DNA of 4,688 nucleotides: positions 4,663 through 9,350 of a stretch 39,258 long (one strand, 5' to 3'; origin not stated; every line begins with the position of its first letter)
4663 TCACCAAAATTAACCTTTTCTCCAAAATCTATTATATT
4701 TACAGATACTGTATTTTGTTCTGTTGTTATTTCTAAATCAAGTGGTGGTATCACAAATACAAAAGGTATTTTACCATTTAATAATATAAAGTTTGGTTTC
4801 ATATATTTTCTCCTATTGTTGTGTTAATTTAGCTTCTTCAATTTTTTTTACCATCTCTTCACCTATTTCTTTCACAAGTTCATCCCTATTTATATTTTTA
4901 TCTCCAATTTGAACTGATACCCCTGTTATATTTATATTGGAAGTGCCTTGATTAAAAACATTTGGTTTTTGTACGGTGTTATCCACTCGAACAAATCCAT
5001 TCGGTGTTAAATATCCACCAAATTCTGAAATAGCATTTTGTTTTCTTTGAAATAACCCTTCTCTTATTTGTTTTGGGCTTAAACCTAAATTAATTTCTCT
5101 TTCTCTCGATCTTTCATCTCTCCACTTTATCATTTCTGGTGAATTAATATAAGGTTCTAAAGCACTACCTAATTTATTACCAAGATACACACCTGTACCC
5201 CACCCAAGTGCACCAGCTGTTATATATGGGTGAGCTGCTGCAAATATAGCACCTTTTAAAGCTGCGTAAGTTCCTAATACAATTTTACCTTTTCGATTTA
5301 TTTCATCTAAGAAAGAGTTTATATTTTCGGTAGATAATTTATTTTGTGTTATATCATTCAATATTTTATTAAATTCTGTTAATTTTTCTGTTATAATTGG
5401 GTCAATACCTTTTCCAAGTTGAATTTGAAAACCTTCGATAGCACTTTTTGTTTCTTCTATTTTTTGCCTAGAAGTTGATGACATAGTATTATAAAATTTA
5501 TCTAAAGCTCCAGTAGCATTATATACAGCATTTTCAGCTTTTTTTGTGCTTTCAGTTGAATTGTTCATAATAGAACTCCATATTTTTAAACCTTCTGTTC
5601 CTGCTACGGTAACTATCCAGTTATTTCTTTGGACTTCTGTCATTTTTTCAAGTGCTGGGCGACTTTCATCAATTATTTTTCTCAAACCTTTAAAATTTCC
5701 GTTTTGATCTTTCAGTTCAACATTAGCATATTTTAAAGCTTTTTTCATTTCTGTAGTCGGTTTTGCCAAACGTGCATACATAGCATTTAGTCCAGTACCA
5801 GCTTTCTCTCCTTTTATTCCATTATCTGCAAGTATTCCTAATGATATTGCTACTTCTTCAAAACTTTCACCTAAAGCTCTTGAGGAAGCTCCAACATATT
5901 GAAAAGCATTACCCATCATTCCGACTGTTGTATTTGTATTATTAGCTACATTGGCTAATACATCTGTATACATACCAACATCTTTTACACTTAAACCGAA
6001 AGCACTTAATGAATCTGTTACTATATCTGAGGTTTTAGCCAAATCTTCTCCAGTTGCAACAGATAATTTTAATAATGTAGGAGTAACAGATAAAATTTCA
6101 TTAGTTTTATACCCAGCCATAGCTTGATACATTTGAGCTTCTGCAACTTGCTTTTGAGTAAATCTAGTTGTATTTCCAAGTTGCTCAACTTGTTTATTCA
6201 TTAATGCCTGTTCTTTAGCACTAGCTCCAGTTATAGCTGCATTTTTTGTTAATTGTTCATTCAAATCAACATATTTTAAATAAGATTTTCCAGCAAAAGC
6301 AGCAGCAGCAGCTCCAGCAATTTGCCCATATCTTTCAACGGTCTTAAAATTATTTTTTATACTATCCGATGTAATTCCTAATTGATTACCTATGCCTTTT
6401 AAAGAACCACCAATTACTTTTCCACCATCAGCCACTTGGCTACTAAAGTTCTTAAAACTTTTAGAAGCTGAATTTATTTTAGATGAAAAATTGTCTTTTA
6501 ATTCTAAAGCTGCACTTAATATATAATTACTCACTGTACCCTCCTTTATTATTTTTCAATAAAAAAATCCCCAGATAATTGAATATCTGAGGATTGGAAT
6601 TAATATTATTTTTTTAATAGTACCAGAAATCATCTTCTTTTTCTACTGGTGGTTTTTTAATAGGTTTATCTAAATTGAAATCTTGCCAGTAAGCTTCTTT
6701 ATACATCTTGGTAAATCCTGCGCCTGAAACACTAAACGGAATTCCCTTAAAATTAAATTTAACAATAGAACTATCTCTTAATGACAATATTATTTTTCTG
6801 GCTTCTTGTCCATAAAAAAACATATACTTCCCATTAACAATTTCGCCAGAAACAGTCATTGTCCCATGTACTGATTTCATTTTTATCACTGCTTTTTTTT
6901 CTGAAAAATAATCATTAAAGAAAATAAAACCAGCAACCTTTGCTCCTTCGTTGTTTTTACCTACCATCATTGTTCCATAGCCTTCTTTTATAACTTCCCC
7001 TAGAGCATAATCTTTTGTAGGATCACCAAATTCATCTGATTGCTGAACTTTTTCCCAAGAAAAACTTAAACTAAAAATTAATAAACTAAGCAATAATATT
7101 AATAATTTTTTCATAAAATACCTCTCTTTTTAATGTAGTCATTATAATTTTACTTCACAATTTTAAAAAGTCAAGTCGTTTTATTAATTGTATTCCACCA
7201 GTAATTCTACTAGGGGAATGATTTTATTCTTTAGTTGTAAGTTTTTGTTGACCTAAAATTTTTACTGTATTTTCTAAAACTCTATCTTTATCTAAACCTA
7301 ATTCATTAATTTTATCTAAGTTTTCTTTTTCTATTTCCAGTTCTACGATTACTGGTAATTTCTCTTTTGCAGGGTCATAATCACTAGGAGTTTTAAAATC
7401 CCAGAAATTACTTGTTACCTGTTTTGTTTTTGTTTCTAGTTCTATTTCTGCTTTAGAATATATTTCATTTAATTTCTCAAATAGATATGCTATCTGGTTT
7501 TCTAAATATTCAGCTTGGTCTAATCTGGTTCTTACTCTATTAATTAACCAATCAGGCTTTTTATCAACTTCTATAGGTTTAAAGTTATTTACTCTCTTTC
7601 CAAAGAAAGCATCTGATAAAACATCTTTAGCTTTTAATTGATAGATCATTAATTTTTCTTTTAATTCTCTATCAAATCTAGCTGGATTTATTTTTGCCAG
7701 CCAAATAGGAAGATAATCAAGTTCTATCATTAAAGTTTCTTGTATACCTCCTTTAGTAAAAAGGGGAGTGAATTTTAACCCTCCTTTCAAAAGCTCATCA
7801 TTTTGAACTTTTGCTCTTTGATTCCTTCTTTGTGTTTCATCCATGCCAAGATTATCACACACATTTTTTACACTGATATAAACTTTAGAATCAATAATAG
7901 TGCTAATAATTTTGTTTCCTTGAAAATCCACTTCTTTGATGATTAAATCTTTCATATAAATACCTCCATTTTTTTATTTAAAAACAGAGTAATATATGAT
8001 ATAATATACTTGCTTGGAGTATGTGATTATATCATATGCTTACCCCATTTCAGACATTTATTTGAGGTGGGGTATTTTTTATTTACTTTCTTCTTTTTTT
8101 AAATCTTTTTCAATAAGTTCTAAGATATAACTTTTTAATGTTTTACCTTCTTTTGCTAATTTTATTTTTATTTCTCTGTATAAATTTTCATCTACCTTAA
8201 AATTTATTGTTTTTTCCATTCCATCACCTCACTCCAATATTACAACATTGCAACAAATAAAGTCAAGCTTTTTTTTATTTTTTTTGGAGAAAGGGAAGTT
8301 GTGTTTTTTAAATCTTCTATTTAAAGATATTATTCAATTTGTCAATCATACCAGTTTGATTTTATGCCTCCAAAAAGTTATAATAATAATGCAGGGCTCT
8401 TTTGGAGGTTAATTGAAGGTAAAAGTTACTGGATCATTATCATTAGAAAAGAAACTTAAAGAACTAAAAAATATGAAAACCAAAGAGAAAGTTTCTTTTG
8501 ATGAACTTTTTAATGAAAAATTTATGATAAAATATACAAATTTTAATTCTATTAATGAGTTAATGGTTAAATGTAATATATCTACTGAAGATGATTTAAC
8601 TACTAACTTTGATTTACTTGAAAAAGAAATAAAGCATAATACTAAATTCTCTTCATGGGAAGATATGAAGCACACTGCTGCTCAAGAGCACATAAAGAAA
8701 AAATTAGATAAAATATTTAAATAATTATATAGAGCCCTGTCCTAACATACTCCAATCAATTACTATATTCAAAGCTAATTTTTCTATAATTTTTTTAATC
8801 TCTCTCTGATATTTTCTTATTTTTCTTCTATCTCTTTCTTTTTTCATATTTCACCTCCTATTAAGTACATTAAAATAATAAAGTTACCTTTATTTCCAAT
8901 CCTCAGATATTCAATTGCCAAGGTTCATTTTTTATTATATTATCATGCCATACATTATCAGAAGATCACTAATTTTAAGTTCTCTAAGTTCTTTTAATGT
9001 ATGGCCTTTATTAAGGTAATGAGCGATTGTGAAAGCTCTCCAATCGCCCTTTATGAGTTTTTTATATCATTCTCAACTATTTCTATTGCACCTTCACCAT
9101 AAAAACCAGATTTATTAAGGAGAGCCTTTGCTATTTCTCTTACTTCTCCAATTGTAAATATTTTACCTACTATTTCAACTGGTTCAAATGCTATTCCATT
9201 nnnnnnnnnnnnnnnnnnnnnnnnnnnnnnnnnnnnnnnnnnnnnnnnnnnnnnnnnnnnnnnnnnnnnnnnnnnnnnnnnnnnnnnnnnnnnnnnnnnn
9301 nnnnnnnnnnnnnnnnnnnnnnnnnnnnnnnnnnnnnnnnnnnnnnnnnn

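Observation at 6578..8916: Moron cassette of about 2.3 kb bounded by a perfect 23-bp inverted repeat, inserted inside the tail module.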

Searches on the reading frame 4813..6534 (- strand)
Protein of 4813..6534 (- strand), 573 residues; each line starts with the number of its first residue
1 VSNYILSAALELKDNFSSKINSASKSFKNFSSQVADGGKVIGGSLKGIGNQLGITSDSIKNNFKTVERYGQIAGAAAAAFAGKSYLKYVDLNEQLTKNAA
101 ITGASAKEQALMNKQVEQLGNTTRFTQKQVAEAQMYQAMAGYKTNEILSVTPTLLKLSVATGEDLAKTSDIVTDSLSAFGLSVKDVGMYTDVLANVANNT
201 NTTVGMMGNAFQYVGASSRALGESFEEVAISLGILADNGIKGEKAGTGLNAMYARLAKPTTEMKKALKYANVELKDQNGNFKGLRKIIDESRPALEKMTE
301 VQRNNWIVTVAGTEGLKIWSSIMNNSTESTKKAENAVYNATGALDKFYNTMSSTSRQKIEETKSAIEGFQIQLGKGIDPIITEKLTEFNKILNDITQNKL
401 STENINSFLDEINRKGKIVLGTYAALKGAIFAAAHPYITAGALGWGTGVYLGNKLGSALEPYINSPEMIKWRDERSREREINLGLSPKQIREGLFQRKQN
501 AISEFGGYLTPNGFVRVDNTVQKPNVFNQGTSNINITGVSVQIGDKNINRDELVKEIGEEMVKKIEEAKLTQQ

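Call 7: search_protein_families(library=pfam, proteins=[window:4813-6534:-], max_evalue=0.01)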
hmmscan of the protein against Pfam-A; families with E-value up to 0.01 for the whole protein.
window:4813-6534:- (573 aa): 2 families
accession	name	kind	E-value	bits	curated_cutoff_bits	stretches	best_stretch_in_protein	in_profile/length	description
PF10145.14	PhageMin_Tail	-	9.3e-54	182.8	33.2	1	113-312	1-201/201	Phage-related minor tail protein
PF20155.4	TMP_3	-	0.0017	18.6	41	0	84-170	2-92/192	Tape measure protein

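Call 8: search_protein_families(library=phrogs, proteins=[window:4813-6534:-], max_evalue=0.01)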
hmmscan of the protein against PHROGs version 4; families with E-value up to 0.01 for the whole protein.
window:4813-6534:- (573 aa): 29 families (the best 25 are shown)
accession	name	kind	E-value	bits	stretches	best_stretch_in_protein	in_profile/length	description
phrog_1533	-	tail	5.2e-93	313.6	1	14-397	179-568/1688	tail length tape measure protein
phrog_19074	-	unknown function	1.3e-70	239.7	1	82-415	149-476/1384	-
phrog_1272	-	tail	9.6e-67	226.8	1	14-412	203-586/1606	tail length tape measure protein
phrog_4704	-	tail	2.2e-64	219.2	1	18-409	142-539/625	tail length tape measure protein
phrog_991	-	tail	3.1e-62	211.7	1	8-392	217-597/1966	tail length tape measure protein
phrog_9696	-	tail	4.6e-61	207.9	1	26-363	31-356/1415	tail length tape measure protein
phrog_28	-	tail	4.2e-58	198.8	1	23-432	219-618/1228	tail length tape measure protein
phrog_16692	-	unknown function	6.4e-58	198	1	59-402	144-506/1107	-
phrog_5218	-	unknown function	4.5e-48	165.3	1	21-404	162-581/1599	-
phrog_167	-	tail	3.2e-45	155.4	1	15-432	215-622/1555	tail length tape measure protein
phrog_5493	-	tail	4.2e-45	155.5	1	23-347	9-329/1102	tail length tape measure protein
phrog_1293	-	tail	6.3e-45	154.5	1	15-382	123-490/1424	tail length tape measure protein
phrog_58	-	tail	2.9e-29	103.1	1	20-434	279-626/1544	tail length tape measure protein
phrog_28420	-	tail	7.6e-27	94.8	1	82-282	52-252/906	tail length tape measure protein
phrog_38390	-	tail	1.1e-26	94.2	1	89-432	61-397/1029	tail length tape measure protein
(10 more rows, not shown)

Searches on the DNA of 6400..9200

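Call 70: search_rna_families(source=window, start=6400, end=9200, threshold=evalue, max_evalue=1)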
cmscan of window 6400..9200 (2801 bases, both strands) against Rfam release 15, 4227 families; matches with E-value up to 1: 0.
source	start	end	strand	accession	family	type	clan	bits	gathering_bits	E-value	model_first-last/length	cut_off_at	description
